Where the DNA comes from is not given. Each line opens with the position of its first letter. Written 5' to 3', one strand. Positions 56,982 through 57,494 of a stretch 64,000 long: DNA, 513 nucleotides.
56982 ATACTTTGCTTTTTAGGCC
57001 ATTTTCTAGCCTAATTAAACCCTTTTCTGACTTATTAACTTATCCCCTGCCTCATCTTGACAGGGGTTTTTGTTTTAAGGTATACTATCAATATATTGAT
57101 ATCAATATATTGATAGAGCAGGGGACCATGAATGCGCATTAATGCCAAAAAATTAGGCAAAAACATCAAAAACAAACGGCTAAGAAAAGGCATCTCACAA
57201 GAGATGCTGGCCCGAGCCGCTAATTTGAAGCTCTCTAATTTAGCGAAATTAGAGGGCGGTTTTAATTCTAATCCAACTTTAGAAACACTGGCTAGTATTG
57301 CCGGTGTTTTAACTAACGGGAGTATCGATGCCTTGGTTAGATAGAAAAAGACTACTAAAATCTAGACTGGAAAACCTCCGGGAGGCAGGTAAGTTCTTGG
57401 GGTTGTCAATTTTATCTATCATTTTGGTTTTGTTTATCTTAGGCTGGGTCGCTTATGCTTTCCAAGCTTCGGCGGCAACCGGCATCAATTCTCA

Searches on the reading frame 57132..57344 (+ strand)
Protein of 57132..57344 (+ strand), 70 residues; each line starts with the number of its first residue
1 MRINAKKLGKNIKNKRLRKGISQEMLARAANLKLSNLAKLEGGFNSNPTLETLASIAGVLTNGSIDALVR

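Call 54: search_protein_families(library=pfam, proteins=[window:57132-57344:+], max_evalue=0.01)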
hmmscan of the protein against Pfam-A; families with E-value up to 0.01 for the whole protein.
window:57132-57344:+ (70 aa): 4 families
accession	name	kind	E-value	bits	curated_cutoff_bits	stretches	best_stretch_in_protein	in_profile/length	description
PF01381.28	HTH_3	-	2.3e-09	37.6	23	1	12-60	1-48/55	Helix-turn-helix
PF13443.12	HTH_26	-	1.3e-05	25.7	22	1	12-60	2-50/63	Cro/C1-type HTH DNA-binding domain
PF12844.13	HTH_19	-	3e-05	24.3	30.2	1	9-57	1-48/64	Helix-turn-helix domain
PF13560.12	HTH_31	-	4.7e-05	24.1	27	1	12-58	6-52/64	Helix-turn-helix domain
